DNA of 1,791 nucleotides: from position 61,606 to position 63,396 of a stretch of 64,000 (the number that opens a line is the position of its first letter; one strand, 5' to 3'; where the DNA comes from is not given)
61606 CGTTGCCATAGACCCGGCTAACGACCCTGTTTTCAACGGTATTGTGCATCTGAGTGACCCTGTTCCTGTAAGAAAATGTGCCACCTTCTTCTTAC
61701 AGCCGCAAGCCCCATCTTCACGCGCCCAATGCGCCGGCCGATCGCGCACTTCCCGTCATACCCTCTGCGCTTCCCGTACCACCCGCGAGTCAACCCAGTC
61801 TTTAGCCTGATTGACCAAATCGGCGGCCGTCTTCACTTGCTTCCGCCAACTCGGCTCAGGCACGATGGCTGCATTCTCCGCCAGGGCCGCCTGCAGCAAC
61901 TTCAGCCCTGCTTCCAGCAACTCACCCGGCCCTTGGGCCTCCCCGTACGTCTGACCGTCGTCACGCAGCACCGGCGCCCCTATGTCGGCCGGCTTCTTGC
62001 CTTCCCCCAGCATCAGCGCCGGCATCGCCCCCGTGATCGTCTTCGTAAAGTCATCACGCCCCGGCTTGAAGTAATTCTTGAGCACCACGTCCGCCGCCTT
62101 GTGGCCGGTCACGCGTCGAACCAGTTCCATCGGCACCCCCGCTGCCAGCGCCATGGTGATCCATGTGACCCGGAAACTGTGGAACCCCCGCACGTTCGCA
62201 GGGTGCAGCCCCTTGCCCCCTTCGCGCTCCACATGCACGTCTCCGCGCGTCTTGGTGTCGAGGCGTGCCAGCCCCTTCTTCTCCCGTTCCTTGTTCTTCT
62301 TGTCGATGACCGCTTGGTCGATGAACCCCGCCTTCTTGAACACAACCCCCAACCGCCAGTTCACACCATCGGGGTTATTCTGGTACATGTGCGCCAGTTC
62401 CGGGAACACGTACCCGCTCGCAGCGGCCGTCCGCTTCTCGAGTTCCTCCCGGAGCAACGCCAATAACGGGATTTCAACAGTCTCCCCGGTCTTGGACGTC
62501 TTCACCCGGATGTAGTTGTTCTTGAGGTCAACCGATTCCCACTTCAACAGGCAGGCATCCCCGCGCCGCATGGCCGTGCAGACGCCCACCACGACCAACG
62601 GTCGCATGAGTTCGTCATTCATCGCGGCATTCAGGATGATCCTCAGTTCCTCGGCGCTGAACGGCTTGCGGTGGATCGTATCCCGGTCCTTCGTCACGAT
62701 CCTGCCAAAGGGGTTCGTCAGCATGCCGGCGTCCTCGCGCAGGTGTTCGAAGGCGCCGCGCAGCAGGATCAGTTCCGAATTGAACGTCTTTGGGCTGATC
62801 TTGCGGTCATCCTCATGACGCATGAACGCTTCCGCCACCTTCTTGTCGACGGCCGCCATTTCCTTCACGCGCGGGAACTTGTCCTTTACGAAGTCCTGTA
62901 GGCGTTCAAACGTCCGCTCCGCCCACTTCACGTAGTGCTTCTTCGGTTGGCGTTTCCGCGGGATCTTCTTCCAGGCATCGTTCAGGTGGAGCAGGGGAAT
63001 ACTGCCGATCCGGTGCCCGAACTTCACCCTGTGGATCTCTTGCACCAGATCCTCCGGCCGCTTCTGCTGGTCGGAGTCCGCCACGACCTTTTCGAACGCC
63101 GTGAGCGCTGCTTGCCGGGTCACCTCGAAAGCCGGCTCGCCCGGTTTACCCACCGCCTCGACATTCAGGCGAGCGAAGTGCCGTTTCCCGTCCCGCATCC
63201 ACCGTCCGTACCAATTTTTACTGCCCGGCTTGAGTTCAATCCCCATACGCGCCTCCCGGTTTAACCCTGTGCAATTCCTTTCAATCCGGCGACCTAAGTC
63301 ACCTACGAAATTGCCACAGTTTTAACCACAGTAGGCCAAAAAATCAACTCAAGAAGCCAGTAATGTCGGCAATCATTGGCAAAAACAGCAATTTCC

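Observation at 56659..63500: Integrative element at tRNA-Pro(CGG) with integrase, displaced tRNA terminator and CCACAGT arm-type repeats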

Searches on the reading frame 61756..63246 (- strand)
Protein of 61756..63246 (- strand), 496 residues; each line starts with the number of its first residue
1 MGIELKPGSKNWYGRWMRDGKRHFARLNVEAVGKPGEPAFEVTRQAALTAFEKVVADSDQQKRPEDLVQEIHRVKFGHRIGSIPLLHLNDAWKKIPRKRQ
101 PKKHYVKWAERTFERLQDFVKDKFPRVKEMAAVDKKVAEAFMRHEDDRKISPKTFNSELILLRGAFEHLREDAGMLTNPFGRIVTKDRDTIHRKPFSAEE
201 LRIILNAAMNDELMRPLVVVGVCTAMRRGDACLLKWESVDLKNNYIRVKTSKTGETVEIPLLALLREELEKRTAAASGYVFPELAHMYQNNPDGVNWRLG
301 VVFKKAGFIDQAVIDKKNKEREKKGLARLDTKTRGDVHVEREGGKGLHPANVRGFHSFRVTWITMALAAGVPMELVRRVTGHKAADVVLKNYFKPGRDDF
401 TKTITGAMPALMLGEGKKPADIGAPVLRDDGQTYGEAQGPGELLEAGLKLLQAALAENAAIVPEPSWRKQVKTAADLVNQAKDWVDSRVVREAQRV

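Call 7: search_protein_families(library=pfam, proteins=[window:61756-63246:-], max_evalue=0.01)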
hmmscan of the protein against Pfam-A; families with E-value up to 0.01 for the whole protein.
window:61756-63246:- (496 aa): 2 families
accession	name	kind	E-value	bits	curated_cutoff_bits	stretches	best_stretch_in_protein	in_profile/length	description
PF00589.27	Phage_integrase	-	1e-12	48.6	27.1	1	204-393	11-166/172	Phage integrase family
PF13102.12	Phage_int_SAM_5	-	0.003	18.3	22.3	0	98-179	14-92/98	Phage integrase SAM-like domain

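Call 8: search_protein_families(library=phrogs, proteins=[window:61756-63246:-], max_evalue=0.01)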
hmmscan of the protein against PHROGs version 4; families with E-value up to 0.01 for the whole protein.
window:61756-63246:- (496 aa): 3 families
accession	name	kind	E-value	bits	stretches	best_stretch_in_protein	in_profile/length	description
phrog_1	-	integration and excision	5.2e-38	132.7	1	7-392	118-432/611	integrase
phrog_216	-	integration and excision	3.6e-21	76.5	1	166-402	26-231/301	integrase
phrog_7244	-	integration and excision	0.0016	18.7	1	177-261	161-243/263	integrase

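Call 10: find_related_loci(query=window:61756-63246:-, collection=genome_contigs, flank=10000)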
Query window:61756-63246:- (496 aa) in genome_contigs; peptide patterns used: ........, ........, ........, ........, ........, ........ (x = any residue, [..] = any of these).
22 stretches matched a pattern; 1 encode a relative of the query (tblastn E <= 1e-3); 1 distinct loci.
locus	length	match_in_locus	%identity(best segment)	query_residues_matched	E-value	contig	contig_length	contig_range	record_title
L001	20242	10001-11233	37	1-426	4e-84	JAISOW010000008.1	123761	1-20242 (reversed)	MAG: Puniceicoccales bacterium isolate Iy174_bin61 k119_1216583, whole genome shotgun sequence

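Call 14: find_encoding_contigs(protein=window:61756-63246:-, flank=10000, max_places=10)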
Protein window:61756-63246:- (496 aa): 1 contig read that carries it; 1 place shown.
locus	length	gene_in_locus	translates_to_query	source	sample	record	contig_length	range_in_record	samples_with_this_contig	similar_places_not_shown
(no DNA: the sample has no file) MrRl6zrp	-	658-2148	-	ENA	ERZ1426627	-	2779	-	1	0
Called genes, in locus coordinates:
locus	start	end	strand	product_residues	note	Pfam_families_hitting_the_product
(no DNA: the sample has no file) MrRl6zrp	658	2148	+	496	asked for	PF00589:Phage_integrase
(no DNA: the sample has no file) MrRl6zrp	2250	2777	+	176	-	?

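Call 18: find_homologous_proteins(query=window:61756-63246:-)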
Query window:61756-63246:- (496 aa): 624 proteins with E <= 0.001 among 8000 candidates; the best 120 are listed.
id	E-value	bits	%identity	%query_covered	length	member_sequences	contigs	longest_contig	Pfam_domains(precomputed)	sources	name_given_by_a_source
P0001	4.2e-255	865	100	78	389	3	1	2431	PF00589.28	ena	-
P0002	9.5e-246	835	83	90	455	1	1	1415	PF00589.28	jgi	jgi:integrase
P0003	9.2e-205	699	65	100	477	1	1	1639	PF00589.28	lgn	-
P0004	1.4e-196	672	71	85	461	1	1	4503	PF00589.28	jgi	jgi:integrase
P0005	1.1e-195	669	63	97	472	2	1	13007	PF00589.28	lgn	-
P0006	4.6e-195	667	62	100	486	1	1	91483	PF00589.28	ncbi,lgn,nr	ncbi:MAG: tyrosine-type recombinase/integrase [Lentisphaerae bacterium]|nr:tyrosine-type recombinase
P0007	3.8e-192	658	62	100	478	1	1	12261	PF00589.28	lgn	-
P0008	2.4e-189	649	60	100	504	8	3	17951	PF00589.28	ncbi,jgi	jgi:integrase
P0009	2.5e-188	645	62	100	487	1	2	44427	PF00589.28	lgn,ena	-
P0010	1.2e-185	636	61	98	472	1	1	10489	PF00589.28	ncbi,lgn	-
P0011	3.8e-183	628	69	84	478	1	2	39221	PF00589.28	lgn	-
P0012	1.3e-182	626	61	98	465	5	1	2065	PF00589.28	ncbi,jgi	jgi:integrase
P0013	1.5e-181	623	60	99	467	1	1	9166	PF00589.28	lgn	-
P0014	3.6e-181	622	66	83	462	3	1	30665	PF00589.28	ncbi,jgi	jgi:integrase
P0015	2.0e-180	619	67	83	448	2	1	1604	PF00589.28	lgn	-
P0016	5.1e-180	618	60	99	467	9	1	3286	PF00589.28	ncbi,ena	-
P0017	1.6e-178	613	68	84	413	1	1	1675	PF00589.28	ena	-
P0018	1.1e-175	603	66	84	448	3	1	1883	PF00589.28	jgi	jgi:integrase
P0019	5.4e-171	588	56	99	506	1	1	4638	PF00589.28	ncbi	-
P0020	2.2e-163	563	60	84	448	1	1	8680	PF00589.28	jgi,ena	-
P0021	6.9e-163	561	57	96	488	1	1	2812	PF00589.28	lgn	-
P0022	3.0e-151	523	57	85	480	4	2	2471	PF00589.28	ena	-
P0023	9.2e-147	508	57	83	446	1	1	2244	PF00589.28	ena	-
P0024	2.4e-144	500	55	83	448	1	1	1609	PF00589.28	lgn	-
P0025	1.1e-141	491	54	83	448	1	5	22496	PF00589.28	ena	-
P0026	3.4e-140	486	54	85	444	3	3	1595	PF00589.28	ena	-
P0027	1.1e-127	445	48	61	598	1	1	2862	PF00589.28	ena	-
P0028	6.7e-122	426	43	63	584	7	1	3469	PF00589.28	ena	-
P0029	7.1e-119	416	45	63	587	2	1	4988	PF00589.28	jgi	-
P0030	2.0e-118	415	43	68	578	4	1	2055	PF00589.28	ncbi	-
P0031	1.2e-117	412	45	62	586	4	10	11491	PF00589.28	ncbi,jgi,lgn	jgi:integrase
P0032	2.5e-117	411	45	86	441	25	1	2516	PF00589.28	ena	-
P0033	3.0e-117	411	49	83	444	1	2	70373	PF00589.28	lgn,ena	-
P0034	4.5e-117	410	44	65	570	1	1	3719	PF00589.28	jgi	-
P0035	1.7e-116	408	45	83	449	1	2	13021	PF00589.28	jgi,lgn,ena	jgi:integrase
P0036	4.6e-116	407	44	83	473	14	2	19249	PF00589.28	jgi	jgi:integrase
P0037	2.7e-115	404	45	83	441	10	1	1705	PF00589.28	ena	-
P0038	2.8e-115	404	45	63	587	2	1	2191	PF00589.28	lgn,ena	-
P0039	3.3e-115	404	46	83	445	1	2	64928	PF00589.28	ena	-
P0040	1.8e-114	402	38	100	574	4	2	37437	PF00589.28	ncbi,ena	-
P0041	2.8e-114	401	44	62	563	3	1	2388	PF00589.28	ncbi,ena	-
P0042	7.2e-114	400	45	83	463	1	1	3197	PF00589.28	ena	-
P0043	1.4e-113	399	43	67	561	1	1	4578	PF00589.28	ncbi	-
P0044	6.4e-113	396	43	63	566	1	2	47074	PF00589.28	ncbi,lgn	-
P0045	9.3e-112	393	45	63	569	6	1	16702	PF00589.28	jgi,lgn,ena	-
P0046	2.0e-111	392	45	83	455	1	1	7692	PF00589.28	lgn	-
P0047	9.1e-111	389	47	85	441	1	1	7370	PF00589.28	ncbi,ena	-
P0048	1.2e-110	389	42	63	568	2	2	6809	PF00589.28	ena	-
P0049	5.9e-110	387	45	59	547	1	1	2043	PF00589.28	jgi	jgi:integrase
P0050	2.0e-109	385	44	89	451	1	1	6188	PF00589.28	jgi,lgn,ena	-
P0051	4.4e-109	384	41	62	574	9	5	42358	PF00589.28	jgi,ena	-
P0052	5.3e-109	384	46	89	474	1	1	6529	PF00589.28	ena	-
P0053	2.1e-108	382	46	86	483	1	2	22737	PF00589.28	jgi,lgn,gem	-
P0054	3.0e-108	381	44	84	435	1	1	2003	PF00589.28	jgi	jgi:integrase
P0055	5.2e-108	380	46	85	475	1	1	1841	PF00589.28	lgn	-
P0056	6.1e-108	380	45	85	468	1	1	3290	PF00589.28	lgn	-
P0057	1.6e-107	379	44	63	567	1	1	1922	PF00589.28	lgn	-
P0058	1.7e-107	379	43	62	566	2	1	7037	PF00589.28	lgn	-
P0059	1.9e-107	378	40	63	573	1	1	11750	PF00589.28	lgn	-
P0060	2.1e-107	378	45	65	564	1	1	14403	PF00589.28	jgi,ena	-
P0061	2.8e-107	378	43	83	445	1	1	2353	PF00589.28,PF02899.24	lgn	-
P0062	5.0e-107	377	45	63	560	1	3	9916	PF00589.28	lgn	-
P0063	7.3e-107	377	45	63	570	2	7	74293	PF00589.28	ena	-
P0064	9.6e-107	376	56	64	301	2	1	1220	PF00589.28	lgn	-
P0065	1.2e-106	376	43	84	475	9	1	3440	PF00589.28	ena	-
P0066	3.0e-106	374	43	85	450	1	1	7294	PF00589.28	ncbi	-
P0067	3.1e-106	374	45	85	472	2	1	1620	PF00589.28,PF02899.24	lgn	-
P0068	4.0e-106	374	42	65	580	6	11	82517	PF00589.28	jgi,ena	-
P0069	1.9e-105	372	43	63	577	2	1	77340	PF00589.28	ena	-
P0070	2.1e-105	372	43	85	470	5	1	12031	PF00589.28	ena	-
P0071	2.1e-105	372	46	85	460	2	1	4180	PF00589.28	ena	-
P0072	4.8e-105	371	44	85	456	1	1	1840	PF00589.28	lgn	-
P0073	5.2e-105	370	42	100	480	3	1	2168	PF00589.28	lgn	-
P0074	5.5e-105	370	42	63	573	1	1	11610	PF00589.28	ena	-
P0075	1.0e-104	369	34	100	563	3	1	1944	PF00589.28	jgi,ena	jgi:integrase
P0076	1.1e-104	369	40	66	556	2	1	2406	PF00589.28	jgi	-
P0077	1.4e-104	369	47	83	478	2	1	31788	PF00589.28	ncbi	-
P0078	1.7e-104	369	44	85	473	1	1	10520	PF00589.28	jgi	jgi:integrase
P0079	2.5e-104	368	43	86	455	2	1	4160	PF00589.28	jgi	jgi:integrase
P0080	2.9e-104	368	44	85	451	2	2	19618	PF00589.28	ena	-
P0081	3.7e-104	368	43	63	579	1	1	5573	PF00589.28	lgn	-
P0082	4.4e-104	367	44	85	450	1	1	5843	PF00589.28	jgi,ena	-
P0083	6.6e-104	367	47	78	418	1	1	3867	PF00589.28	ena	-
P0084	8.2e-104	366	34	97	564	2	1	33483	PF00589.28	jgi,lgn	-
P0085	8.9e-104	366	43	82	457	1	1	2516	PF00589.28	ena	-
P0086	9.2e-104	366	39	85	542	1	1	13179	PF00126.34,PF00589.28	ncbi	ncbi:tyrosine-type recombinase/integrase [Verrucomicrobiota bacterium]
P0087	1.7e-103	365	46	86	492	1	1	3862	PF00589.28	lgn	-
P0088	2.8e-103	365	44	83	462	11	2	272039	PF00589.28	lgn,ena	-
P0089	2.8e-103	365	43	93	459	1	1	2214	PF00589.28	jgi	jgi:integrase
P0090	3.5e-103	364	41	99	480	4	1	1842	PF00589.28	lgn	-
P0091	4.4e-103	364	43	81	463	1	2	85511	PF00589.28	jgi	jgi:integrase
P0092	5.3e-103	364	37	99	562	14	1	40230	PF00589.28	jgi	-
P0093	5.3e-103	364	44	85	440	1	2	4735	PF00589.28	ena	-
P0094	6.1e-103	364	46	84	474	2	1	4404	PF00589.28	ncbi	-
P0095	1.0e-102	363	45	83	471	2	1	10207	PF00589.28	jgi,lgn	-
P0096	1.3e-102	363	43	83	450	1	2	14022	PF00589.28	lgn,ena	-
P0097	1.6e-102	362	43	83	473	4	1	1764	PF00589.28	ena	-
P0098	1.7e-102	362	37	99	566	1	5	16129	PF00589.28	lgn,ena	-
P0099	1.0e-101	360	44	85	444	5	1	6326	PF00589.28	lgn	-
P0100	1.1e-101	359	43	83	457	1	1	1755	PF00589.28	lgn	-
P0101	1.2e-101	359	40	63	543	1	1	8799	PF00589.28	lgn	-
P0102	1.3e-101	359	46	62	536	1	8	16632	PF00589.28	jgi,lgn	jgi:integrase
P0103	1.4e-101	359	44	85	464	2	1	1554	PF00589.28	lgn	-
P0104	1.6e-101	359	41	62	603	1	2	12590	PF00589.28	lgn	-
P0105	1.7e-101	359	41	62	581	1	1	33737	PF00589.28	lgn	-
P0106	4.8e-101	357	43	88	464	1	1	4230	PF00589.28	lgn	-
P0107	5.2e-101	357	43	85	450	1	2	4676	PF00589.28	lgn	-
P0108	8.2e-101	357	37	62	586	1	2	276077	PF00589.28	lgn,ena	-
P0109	8.9e-101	356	43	86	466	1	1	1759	PF00589.28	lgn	-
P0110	1.0e-100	356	45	83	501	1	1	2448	PF00589.28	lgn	-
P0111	1.2e-100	356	44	82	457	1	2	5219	PF00589.28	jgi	jgi:integrase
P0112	1.8e-100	355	43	64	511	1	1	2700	PF00589.28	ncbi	-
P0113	3.1e-100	355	44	83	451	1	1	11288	PF00589.28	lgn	-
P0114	3.2e-100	355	43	85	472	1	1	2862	PF00589.28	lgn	-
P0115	3.6e-100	354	40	62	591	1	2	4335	PF00589.28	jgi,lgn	-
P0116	3.9e-100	354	43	64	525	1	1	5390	PF00589.28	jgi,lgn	jgi:integrase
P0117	4.1e-100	354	42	63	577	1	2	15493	PF00589.28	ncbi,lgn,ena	-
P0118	9.5e-100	353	43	86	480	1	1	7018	PF00589.28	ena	-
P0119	1.1e-99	353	38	62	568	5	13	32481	PF00589.28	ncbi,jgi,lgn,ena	jgi:integrase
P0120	1.1e-99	353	43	84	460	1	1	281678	PF00589.28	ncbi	ncbi:MAG: tyrosine-type recombinase/integrase [Nibricoccus sp.]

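Call 19: find_encoding_contigs(protein=P0006, flank=10000, max_places=3)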
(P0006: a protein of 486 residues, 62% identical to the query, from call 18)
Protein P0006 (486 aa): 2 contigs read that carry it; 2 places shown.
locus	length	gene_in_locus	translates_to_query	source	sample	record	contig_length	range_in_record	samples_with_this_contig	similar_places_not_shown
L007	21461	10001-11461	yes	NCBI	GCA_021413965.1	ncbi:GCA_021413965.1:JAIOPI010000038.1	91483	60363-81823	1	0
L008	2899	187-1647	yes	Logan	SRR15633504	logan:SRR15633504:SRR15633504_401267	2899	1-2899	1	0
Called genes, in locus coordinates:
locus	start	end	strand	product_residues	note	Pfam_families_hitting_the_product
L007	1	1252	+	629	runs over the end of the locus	-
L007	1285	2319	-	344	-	PF00487:FA_desaturase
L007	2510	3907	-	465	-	PF00285:Citrate_synt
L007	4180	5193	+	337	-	PF00005:ABC_tran, PF13304:AAA_21 (faint), PF08352:oligo_HPY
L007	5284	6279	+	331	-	PF00005:ABC_tran, PF08352:oligo_HPY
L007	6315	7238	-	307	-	PF03279:Lip_A_acyltrans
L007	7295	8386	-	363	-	PF00437:T2SSE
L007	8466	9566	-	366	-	PF03739:LptF_LptG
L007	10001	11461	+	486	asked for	PF00589:Phage_integrase (weak)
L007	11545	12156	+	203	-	PF19570:DUF6088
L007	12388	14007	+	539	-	PF12161:HsdM_N, PF02384:N6_Mtase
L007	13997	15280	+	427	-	PF01420:Methylase_S (weak)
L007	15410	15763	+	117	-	PF13560:HTH_31, PF01381:HTH_3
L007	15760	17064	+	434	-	PF13657:Couple_hipA, PF07804:HipA_C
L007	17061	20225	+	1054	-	PF04313:HSDR_N, PF04851:ResIII, PF18766:SWI2_SNF2, PF00270:DEAD (faint), PF22679:T1R_D3-like, PF11867:T1RH-like_C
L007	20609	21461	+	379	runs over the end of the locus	-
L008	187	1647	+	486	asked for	PF00589:Phage_integrase (weak)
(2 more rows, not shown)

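Call 20: find_encoding_contigs(protein=P0011, flank=10000, max_places=3)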
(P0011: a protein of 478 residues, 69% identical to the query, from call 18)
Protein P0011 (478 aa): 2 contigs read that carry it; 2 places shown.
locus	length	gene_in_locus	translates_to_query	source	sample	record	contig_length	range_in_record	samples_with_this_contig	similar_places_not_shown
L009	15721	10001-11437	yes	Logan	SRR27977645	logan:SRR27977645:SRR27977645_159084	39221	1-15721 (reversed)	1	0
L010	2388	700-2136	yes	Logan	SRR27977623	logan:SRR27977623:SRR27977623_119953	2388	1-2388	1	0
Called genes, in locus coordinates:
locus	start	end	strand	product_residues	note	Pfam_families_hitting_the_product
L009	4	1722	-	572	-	-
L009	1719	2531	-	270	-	PF00149:Metallophos, PF12850:Metallophos_2 (weak)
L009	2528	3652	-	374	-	PF06925:MGDG_synth, PF00534:Glycos_transf_1, PF04101:Glyco_tran_28_C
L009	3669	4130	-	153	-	-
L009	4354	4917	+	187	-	-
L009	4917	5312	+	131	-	-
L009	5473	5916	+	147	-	-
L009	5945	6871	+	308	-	PF03976:PPK2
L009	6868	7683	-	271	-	PF01928:CYTH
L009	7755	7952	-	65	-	-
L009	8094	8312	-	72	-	-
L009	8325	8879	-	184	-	-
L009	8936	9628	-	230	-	PF00072:Response_reg, PF00486:Trans_reg_C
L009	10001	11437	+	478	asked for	PF00589:Phage_integrase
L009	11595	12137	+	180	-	-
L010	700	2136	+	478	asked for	PF00589:Phage_integrase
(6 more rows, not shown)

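Call 21: find_encoding_contigs(protein=P0009, flank=10000, max_places=3)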
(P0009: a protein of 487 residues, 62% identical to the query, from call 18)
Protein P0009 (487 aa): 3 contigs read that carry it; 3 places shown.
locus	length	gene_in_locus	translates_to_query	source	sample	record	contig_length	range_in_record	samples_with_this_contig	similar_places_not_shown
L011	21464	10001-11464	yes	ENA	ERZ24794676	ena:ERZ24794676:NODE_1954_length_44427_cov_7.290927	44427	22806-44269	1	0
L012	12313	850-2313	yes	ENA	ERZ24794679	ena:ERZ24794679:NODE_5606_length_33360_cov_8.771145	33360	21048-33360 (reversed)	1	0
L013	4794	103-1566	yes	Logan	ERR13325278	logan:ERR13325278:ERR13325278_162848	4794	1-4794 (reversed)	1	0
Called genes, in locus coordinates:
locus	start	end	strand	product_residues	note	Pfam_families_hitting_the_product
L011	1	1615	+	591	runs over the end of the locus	PF00672:HAMP, PF13581:HATPase_c_2 (faint), PF00989:PAS, PF08448:PAS_4, PF13426:PAS_9 (weak), PF00512:HisKA, PF02518:HATPase_c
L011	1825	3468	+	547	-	PF02690:Na_Pi_cotrans, PF01895:PhoU (weak)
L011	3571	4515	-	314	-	PF00528:BPD_transp_1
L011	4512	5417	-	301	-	-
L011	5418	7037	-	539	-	PF01547:SBP_bac_1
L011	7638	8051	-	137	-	PF01850:PIN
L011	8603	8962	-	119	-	PF02452:PemK_toxin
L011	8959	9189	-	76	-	-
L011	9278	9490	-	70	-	-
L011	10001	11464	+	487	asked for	PF00589:Phage_integrase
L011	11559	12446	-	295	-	-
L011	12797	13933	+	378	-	-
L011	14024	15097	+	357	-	-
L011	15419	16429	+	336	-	PF00927:Transglut_C (faint)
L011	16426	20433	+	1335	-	PF01841:Transglut_core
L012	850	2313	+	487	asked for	PF00589:Phage_integrase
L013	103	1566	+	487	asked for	PF00589:Phage_integrase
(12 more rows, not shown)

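Call 22: find_encoding_contigs(protein=P0014, flank=10000, max_places=3)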
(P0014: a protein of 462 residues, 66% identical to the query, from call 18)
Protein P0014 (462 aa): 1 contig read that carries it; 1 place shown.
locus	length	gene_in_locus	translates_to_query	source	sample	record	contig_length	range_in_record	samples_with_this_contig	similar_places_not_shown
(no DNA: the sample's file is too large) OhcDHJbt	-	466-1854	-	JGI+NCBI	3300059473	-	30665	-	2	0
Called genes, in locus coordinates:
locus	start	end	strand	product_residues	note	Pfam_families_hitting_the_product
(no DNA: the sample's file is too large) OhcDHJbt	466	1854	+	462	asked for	PF00589:Phage_integrase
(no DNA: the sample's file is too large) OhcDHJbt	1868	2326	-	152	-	-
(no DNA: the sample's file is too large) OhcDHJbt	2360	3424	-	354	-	PF13280:WYL, PF25583:WCX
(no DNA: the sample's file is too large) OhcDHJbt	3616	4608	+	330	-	PF20208:ARPP-1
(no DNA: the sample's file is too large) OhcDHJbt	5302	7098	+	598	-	PF03235:GmrSD_N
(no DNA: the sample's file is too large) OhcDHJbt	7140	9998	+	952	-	PF00176:SNF2-rel_dom, PF00270:DEAD (weak), PF04851:ResIII, PF00271:Helicase_C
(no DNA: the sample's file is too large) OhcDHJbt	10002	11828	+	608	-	PF10592:AIPR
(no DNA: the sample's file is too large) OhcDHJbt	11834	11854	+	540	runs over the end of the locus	PF01555:N6_N4_Mtase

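Call 29: find_related_loci(query=A1, collection=metagenome_contigs, flank=10000)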
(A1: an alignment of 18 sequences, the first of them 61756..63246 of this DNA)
Query A1 (496 aa) in metagenome_contigs; peptide patterns used: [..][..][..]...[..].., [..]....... (x = any residue, [..] = any of these).
560 stretches matched a pattern; 435 encode a relative of the query (tblastn E <= 1e-3); the best 80 are kept; 80 distinct loci.
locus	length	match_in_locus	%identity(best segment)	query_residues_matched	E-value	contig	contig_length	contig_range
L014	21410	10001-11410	59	1-490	0e+0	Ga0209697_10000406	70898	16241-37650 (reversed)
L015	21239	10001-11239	65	1-413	0e+0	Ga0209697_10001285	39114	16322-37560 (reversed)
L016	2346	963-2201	67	1-418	0e+0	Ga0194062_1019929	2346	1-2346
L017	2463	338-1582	57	1-421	3e-172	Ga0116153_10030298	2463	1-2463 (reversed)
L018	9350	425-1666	54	1-421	2e-148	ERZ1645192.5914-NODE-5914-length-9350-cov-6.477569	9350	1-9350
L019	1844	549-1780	61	1-418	1e-155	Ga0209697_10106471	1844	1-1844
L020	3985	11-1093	59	105-493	3e-144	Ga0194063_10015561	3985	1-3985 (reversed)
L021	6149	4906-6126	48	1-412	3e-130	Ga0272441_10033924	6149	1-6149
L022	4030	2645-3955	44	1-412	4e-121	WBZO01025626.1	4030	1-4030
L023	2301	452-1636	45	1-412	4e-125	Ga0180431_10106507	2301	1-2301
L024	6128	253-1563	44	1-440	1e-117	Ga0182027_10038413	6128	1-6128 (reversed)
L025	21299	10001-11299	44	11-421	2e-117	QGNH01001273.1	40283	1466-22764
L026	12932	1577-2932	43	1-466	2e-117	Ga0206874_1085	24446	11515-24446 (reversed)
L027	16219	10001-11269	46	1-428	1e-115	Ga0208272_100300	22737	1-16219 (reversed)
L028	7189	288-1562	46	1-421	3e-114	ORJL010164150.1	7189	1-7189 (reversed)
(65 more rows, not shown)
